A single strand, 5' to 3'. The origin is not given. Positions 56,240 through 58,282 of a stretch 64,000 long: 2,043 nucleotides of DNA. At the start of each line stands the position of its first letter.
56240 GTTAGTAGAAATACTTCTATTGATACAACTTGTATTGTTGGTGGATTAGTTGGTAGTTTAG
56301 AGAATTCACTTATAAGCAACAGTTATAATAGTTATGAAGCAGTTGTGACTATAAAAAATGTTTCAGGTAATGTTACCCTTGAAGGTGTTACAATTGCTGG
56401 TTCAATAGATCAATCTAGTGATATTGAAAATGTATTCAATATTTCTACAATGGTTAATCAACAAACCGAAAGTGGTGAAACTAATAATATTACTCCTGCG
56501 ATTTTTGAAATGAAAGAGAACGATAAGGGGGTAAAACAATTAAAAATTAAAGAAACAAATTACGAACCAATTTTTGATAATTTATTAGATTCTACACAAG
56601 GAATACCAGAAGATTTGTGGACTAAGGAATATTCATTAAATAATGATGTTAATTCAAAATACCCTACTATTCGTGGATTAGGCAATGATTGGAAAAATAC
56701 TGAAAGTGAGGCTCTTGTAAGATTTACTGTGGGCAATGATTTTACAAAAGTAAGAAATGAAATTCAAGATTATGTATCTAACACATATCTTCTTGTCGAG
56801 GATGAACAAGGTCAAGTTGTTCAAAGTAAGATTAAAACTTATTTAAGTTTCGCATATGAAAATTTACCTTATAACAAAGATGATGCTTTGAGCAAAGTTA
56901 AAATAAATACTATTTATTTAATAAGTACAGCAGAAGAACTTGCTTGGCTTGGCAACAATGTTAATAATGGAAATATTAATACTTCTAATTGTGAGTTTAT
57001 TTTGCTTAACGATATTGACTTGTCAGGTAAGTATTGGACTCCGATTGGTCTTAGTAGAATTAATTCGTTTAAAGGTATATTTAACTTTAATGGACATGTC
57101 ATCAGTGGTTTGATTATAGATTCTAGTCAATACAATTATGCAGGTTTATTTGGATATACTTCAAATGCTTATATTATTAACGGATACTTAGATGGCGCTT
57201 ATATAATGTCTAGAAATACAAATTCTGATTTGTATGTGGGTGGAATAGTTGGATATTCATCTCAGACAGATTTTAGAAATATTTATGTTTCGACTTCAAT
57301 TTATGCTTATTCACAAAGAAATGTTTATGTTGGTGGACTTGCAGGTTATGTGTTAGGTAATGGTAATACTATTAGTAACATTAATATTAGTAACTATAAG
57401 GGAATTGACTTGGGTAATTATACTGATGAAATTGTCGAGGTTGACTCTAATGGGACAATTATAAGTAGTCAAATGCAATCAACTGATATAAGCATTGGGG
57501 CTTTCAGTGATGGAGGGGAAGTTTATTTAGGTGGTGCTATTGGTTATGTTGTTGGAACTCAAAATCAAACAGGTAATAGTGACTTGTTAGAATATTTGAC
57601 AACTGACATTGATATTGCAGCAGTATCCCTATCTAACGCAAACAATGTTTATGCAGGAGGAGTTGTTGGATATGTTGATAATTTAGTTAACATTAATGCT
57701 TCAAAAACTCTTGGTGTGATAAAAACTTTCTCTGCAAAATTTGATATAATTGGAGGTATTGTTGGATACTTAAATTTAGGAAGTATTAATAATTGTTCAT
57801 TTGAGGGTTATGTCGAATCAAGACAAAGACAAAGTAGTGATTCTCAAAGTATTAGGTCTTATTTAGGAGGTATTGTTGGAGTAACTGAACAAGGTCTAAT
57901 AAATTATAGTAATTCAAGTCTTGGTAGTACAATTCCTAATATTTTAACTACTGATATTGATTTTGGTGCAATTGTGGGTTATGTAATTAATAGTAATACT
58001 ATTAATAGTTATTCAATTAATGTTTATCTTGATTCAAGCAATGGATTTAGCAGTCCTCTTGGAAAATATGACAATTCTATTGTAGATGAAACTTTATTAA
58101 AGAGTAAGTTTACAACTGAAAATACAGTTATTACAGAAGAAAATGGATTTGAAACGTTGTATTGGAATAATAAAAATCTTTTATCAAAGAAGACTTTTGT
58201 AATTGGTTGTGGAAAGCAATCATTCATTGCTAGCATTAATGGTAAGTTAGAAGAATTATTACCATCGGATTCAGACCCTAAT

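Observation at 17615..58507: Tandem pair of giant lipoprotein genes (7,967 aa and 5,644 aa) fills 64% of the window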

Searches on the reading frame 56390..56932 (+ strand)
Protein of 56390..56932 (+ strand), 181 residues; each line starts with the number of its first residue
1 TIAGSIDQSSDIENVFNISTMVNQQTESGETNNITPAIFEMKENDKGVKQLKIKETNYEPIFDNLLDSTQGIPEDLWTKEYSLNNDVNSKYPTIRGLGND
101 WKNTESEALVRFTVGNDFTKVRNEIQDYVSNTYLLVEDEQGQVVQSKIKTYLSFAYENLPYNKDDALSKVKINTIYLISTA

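Call 53: search_protein_families(library=pfam, proteins=[window:56390-56932:+], max_evalue=5)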
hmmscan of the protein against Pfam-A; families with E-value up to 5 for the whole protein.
window:56390-56932:+ (181 aa): 1 family
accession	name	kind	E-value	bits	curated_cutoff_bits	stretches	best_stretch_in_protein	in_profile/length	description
PF20470.4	HTH_61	-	0.074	13.9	24.3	1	114-150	45-80/92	Helix-turn-helix domain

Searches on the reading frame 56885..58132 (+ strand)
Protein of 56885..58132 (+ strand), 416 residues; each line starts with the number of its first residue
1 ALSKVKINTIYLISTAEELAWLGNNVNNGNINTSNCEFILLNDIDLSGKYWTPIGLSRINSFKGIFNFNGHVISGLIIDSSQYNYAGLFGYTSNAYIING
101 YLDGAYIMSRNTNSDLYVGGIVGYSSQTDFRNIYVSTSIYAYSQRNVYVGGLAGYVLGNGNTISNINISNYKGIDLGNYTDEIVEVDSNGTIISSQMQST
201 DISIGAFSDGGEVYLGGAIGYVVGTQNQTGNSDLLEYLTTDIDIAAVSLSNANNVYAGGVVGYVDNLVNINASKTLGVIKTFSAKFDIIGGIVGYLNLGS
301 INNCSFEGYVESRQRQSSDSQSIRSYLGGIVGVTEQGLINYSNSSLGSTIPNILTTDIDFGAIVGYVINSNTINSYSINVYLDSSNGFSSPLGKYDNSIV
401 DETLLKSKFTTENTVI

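Call 88: search_protein_families(library=pfam, proteins=[window:56885-58132:+], max_evalue=5)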
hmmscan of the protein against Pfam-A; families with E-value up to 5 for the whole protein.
window:56885-58132:+ (416 aa): 1 family
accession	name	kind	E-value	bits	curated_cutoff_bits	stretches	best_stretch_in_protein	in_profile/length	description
PF07581.17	Glug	-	0.0018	19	20.5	4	289-308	5-25/28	The GLUG motif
